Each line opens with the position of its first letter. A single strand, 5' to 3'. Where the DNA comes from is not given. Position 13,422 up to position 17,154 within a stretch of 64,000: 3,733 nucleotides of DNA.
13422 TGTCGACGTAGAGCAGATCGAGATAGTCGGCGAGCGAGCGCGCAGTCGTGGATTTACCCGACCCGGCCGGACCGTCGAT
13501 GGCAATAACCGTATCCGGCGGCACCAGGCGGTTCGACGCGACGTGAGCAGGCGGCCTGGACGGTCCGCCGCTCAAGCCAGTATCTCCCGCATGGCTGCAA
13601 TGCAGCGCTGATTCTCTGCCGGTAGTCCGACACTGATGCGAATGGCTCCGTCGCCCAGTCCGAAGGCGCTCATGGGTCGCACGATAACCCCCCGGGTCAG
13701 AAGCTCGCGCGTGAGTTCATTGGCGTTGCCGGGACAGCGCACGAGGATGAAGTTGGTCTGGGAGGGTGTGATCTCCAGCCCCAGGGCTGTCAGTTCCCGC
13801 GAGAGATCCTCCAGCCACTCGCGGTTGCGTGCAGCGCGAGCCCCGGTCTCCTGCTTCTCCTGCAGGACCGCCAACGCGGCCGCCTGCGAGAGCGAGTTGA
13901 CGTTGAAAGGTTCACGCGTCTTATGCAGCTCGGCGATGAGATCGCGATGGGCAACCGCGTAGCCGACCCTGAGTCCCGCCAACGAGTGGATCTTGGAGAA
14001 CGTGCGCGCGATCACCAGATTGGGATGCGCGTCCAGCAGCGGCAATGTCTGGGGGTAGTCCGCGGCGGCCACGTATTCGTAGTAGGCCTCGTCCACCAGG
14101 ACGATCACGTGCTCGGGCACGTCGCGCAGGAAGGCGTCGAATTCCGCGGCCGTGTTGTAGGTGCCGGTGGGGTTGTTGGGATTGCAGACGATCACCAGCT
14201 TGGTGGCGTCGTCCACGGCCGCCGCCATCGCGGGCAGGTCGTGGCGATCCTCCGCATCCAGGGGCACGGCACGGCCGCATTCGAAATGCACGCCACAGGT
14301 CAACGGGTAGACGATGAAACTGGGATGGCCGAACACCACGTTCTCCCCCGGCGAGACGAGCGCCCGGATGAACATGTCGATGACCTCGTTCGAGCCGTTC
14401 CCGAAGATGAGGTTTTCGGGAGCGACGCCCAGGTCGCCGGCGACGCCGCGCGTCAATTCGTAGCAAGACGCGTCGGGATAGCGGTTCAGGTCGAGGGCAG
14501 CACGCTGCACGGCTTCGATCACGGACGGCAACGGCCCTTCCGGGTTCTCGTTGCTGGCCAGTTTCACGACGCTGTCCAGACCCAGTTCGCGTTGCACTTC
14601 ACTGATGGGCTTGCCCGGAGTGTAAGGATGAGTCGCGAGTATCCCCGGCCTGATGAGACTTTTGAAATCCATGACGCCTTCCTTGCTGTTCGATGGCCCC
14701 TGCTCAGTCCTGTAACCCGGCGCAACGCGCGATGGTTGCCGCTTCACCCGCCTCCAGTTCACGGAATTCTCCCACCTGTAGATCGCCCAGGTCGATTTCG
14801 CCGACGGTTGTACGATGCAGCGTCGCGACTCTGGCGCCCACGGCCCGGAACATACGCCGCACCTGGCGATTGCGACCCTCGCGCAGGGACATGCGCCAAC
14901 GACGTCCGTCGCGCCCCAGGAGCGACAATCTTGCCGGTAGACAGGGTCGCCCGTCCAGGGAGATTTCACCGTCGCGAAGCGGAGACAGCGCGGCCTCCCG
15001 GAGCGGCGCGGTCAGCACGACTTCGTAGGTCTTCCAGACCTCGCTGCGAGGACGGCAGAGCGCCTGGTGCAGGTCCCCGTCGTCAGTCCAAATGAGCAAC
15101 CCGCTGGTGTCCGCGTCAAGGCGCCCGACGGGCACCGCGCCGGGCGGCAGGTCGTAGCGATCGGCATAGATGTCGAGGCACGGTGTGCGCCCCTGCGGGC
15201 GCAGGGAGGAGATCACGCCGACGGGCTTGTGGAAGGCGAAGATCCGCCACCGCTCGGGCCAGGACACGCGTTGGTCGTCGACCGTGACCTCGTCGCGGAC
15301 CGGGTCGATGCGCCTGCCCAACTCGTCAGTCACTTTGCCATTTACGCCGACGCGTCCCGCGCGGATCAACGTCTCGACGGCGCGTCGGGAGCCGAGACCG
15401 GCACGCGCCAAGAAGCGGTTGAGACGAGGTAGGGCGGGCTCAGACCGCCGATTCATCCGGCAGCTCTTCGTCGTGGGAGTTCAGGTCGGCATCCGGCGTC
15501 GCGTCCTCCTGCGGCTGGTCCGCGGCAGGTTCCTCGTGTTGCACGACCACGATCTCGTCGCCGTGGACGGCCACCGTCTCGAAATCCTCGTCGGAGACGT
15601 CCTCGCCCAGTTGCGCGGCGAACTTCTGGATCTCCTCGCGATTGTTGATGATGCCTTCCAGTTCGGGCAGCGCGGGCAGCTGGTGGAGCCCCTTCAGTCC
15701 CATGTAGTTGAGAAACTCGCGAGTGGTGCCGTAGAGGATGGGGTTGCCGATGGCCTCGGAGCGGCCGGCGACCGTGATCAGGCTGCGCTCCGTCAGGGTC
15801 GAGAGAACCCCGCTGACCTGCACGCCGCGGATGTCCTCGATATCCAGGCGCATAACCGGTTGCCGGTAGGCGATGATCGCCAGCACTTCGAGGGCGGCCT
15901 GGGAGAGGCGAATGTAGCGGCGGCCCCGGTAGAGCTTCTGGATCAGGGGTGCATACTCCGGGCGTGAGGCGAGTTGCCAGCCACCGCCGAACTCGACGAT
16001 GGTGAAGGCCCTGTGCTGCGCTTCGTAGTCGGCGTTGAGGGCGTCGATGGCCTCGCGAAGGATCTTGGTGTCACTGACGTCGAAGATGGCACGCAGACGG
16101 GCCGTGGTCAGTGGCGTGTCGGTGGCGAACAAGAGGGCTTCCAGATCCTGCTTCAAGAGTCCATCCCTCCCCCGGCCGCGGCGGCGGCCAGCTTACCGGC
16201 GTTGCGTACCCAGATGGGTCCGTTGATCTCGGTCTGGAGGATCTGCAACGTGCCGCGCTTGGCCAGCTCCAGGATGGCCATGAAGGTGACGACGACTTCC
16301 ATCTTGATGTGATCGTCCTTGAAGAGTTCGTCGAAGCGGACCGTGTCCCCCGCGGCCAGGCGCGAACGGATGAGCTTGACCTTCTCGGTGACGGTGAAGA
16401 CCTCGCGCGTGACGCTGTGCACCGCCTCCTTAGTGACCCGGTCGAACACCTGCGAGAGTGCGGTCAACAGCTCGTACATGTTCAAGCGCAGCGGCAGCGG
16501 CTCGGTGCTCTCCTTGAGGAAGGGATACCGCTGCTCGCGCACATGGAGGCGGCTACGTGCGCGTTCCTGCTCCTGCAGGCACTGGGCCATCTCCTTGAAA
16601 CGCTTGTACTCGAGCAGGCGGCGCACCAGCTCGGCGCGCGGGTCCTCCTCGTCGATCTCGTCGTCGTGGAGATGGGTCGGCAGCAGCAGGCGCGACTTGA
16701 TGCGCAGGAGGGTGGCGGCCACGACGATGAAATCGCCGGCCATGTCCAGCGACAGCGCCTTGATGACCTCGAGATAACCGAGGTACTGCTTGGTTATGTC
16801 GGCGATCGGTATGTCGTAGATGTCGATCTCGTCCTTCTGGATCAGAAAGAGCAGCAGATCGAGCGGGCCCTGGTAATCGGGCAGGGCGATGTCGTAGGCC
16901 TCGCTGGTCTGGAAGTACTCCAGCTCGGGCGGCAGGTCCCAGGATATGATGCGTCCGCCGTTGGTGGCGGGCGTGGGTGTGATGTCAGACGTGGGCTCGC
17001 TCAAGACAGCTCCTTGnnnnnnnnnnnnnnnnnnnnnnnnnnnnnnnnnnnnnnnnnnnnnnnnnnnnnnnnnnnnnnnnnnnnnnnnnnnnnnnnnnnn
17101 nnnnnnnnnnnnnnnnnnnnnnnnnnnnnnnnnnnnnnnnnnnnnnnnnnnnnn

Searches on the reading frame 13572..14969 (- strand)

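Call 68: search_protein_families(library=pfam, proteins=[window:13572-14969:-], max_evalue=0.0001)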
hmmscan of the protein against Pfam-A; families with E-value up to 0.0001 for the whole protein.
window:13572-14969:- (465 aa): 2 families
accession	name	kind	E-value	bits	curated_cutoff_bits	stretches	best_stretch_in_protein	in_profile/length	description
PF00155.27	Aminotran_1_2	-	2.2e-59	201.9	19.7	1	134-453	3-353/361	Aminotransferase class I and II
PF00266.25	Aminotran_5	-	5.3e-05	22.8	21.5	1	175-295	51-177/371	Aminotransferase class-V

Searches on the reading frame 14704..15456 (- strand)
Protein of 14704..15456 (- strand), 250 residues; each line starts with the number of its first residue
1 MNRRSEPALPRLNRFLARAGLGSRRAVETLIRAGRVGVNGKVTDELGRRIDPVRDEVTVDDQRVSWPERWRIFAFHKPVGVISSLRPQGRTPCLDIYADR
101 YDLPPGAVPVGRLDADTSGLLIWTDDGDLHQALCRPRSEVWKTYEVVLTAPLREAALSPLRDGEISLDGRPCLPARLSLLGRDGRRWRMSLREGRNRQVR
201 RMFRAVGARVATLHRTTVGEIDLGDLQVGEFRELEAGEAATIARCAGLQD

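Call 68: search_protein_families(library=pfam, proteins=[window:14704-15456:-], max_evalue=0.0001)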
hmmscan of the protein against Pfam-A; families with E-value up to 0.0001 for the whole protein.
window:14704-15456:- (250 aa): 2 families
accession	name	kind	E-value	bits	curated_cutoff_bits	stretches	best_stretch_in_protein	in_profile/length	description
PF00849.27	PseudoU_synth_2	-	1.3e-16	61.6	26.8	1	73-204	3-151/152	RNA pseudouridylate synthase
PF01479.30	S4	-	2.1e-10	40.6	22.8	1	11-52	2-44/48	S4 domain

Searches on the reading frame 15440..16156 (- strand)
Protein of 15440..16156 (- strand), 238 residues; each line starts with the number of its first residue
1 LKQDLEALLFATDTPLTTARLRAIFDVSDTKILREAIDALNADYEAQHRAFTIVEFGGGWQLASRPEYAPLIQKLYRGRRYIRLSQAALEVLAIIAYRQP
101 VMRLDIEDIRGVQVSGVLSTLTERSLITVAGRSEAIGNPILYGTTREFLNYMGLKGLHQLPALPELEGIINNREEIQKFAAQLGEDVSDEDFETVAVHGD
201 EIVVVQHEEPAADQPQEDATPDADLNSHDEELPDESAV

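Call 67: search_protein_families(library=pfam, proteins=[window:15440-16156:-], max_evalue=0.0001)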
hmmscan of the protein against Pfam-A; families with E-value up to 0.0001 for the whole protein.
window:15440-16156:- (238 aa): 1 family
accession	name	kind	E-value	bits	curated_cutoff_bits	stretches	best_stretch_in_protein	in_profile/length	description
PF04079.22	SMC_ScpB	-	3.7e-54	183.1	27.4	1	5-162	3-159/160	Segregation and condensation complex subunit ScpB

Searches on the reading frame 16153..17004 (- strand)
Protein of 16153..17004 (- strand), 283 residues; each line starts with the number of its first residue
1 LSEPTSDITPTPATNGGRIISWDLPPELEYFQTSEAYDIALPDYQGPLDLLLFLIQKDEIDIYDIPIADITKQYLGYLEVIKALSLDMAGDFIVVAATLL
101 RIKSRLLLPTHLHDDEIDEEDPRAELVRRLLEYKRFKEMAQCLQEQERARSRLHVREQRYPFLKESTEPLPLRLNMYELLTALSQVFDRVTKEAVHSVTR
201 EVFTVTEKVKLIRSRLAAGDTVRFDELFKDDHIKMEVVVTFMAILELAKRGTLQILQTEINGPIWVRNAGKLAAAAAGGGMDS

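Call 67: search_protein_families(library=pfam, proteins=[window:16153-17004:-], max_evalue=0.0001)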
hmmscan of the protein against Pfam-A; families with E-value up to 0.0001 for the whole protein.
window:16153-17004:- (283 aa): 1 family
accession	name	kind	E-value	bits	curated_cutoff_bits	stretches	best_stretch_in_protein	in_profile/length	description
PF02616.19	SMC_ScpA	-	1e-35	124.3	24.6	1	54-266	1-229/232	Segregation and condensation protein ScpA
